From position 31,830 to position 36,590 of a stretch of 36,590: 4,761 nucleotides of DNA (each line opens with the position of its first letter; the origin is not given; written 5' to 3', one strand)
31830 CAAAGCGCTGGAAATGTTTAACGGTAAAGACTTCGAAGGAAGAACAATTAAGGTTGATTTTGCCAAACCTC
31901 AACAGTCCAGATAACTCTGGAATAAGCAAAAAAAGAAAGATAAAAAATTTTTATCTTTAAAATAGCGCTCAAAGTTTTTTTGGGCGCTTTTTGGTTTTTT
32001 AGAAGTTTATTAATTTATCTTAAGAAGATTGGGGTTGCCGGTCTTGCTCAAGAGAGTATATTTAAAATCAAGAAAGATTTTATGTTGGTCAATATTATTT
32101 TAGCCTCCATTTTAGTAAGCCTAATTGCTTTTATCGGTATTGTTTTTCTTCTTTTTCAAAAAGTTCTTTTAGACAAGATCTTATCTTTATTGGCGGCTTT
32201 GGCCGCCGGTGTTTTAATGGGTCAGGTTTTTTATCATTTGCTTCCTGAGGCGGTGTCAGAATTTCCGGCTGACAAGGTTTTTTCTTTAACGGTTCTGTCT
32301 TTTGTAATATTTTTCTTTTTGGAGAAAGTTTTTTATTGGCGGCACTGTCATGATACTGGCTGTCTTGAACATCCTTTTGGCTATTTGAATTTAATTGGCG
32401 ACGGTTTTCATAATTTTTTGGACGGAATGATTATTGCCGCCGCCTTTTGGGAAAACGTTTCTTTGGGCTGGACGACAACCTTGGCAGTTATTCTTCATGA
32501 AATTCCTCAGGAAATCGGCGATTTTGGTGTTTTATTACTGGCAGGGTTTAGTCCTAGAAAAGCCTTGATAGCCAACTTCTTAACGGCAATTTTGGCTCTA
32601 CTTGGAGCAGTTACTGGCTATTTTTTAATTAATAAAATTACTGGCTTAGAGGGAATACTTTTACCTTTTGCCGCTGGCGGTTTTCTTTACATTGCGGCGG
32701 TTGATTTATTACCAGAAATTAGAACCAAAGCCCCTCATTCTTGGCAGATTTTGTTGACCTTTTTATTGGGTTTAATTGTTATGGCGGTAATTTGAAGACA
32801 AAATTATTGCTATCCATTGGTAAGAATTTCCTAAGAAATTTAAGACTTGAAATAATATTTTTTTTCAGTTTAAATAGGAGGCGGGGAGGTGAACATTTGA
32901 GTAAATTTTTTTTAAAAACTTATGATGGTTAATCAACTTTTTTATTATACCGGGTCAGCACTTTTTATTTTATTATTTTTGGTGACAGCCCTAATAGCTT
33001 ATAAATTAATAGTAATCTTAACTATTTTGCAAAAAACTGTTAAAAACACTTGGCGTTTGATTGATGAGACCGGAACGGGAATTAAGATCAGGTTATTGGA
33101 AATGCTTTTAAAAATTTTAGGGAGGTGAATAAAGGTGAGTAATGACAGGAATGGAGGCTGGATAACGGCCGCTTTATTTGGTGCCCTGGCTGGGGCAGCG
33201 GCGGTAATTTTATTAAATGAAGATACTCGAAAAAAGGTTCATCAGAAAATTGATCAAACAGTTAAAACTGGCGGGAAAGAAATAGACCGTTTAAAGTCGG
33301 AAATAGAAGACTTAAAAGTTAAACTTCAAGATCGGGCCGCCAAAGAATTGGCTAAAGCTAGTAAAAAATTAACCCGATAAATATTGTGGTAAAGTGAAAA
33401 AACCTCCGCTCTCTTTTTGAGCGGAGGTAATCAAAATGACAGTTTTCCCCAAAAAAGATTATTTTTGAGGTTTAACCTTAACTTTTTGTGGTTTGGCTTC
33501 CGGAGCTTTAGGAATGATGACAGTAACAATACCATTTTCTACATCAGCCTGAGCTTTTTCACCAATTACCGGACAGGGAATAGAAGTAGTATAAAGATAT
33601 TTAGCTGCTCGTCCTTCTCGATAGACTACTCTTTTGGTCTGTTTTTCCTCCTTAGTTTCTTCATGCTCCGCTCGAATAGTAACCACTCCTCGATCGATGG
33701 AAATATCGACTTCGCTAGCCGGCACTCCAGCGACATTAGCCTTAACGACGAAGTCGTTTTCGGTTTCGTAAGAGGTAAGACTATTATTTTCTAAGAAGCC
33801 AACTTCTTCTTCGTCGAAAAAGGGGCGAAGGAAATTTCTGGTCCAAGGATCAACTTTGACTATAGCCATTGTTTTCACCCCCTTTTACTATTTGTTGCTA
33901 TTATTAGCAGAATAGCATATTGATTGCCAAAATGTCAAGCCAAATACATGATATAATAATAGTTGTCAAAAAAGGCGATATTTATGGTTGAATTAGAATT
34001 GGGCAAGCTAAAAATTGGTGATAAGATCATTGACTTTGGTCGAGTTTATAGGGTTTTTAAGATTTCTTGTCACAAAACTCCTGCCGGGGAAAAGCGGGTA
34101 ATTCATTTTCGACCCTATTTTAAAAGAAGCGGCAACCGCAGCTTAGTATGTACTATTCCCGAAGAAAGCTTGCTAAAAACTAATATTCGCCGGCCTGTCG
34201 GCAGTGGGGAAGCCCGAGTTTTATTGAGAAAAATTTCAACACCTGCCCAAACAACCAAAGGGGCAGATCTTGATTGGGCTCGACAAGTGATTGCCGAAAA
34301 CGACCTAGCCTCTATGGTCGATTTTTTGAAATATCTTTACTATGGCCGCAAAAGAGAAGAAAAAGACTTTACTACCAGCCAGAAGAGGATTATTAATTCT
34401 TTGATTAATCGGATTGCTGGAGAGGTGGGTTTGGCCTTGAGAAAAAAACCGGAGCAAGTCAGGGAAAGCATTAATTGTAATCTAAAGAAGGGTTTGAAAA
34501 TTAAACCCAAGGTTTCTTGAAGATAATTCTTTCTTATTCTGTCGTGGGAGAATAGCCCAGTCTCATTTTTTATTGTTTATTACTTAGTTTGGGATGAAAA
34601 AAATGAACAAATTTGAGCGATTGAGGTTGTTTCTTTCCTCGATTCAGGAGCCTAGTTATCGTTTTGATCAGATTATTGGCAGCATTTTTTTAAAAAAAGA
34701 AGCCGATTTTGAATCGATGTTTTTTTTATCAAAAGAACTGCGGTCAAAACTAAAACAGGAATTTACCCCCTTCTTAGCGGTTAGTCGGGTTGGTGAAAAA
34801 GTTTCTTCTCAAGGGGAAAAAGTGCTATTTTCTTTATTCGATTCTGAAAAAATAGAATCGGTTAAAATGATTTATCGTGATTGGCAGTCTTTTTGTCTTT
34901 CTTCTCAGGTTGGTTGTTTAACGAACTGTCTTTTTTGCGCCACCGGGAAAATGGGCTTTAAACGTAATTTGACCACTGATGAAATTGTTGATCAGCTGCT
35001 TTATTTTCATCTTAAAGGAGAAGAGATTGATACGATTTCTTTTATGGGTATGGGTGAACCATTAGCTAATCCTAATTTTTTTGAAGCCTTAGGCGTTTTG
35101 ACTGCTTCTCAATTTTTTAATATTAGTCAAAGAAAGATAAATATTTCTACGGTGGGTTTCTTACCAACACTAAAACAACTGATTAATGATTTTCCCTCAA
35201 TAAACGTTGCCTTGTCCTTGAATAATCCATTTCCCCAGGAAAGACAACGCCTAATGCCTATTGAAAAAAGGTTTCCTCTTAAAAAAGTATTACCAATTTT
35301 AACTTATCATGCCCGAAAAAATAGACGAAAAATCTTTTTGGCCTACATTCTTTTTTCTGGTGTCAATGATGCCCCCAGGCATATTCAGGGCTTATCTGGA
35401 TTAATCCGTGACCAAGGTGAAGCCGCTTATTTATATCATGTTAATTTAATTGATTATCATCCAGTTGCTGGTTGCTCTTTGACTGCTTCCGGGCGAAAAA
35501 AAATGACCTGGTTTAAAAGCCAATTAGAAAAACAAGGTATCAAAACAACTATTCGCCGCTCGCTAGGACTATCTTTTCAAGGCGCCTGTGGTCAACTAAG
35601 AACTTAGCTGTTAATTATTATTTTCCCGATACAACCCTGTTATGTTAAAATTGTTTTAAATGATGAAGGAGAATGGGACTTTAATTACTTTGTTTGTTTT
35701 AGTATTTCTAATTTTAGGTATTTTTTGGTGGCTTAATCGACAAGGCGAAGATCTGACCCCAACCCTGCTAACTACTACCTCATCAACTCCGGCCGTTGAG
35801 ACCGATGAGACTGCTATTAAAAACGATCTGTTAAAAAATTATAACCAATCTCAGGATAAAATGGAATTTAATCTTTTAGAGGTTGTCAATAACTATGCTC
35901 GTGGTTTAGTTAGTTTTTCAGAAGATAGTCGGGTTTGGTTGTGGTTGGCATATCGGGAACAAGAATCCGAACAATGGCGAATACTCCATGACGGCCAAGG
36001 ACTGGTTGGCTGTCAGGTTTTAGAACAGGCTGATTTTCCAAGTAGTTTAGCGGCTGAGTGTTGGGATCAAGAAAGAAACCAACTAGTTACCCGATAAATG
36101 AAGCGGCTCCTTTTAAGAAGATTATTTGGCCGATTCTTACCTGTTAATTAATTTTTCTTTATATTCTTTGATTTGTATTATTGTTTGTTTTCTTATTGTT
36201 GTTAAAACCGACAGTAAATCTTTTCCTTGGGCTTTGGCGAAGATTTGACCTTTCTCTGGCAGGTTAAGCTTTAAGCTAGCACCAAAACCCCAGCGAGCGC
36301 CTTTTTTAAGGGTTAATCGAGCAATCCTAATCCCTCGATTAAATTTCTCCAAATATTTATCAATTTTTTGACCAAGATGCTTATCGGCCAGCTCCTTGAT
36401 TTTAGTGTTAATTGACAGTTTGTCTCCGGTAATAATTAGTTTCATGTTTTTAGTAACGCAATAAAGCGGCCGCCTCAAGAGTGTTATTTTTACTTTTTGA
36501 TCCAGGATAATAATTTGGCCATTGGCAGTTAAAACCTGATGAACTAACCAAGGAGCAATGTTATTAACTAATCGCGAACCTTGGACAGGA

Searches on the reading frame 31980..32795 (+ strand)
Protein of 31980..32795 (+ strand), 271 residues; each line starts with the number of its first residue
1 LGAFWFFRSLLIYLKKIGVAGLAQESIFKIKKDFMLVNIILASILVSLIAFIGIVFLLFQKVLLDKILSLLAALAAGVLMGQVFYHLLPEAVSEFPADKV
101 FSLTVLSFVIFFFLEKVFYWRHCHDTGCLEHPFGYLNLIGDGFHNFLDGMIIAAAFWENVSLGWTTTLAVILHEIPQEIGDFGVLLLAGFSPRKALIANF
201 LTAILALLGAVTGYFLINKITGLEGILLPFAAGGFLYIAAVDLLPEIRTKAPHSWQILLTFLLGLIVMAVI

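Call 40: search_protein_families(library=pfam, proteins=[window:31980-32795:+], max_evalue=0.0001)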
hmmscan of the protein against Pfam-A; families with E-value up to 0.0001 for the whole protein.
window:31980-32795:+ (271 aa): 1 family
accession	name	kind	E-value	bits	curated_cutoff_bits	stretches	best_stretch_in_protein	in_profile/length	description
PF02535.28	Zip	-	8.6e-41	140.6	35.1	2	134-271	178-322/323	ZIP Zinc transporter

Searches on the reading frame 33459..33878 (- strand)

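Call 40: search_protein_families(library=pfam, proteins=[window:33459-33878:-], max_evalue=0.0001)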
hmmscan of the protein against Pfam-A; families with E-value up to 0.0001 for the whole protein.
window:33459-33878:- (139 aa): 1 family
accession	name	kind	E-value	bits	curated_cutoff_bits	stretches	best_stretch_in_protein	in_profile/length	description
PF00011.27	HSP20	-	2.8e-14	53.5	20.8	1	37-135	3-101/102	Hsp20/alpha crystallin family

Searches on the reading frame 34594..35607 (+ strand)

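Call 40: search_protein_families(library=pfam, proteins=[window:34594-35607:+], max_evalue=0.0001)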
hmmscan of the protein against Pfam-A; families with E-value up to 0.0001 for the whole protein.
window:34594-35607:+ (337 aa): 2 families
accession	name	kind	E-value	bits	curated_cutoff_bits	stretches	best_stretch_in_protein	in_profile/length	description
PF04055.27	Radical_SAM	-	2.3e-12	47.8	29.5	1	104-261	3-158/166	Radical SAM superfamily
PF21016.3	RlmN_N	-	6.2e-08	32.7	24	1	8-56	9-57/60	Ribosomal RNA large subunit methyltransferase N-terminal domain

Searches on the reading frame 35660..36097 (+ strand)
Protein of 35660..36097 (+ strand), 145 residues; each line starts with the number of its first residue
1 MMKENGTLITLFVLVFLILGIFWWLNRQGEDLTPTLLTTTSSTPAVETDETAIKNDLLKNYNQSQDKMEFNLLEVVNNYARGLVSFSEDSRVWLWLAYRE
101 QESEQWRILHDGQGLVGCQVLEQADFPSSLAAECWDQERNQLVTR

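Call 40: search_protein_families(library=pfam, proteins=[window:35660-36097:+], max_evalue=0.0001)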
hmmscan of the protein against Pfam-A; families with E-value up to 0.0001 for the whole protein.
window:35660-36097:+ (145 aa): 0 families

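Call 59: find_encoding_contigs(protein=window:35660-36097:+, flank=10000, max_places=10)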
Protein window:35660-36097:+ (145 aa): 1 contig read that carries it; 1 place shown.
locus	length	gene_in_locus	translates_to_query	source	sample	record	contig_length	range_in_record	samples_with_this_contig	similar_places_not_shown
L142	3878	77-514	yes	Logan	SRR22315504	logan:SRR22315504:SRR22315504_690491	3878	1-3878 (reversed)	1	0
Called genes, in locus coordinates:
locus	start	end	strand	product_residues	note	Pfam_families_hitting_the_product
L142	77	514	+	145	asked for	-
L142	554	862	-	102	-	PF02482:Ribosomal_S30AE (weak)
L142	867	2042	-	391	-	-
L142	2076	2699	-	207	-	PF01300:Sua5_yciO_yrdC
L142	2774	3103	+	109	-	PF03819:MazG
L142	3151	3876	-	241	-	?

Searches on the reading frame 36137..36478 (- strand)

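Call 40: search_protein_families(library=pfam, proteins=[window:36137-36478:-], max_evalue=0.0001)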
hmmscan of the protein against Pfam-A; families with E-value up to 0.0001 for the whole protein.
window:36137-36478:- (113 aa): 1 family
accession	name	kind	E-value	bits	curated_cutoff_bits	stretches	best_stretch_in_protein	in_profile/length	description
PF02482.25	Ribosomal_S30AE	-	4.5e-07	31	23.7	1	15-110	2-87/88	Sigma 54 modulation protein / S30EA ribosomal protein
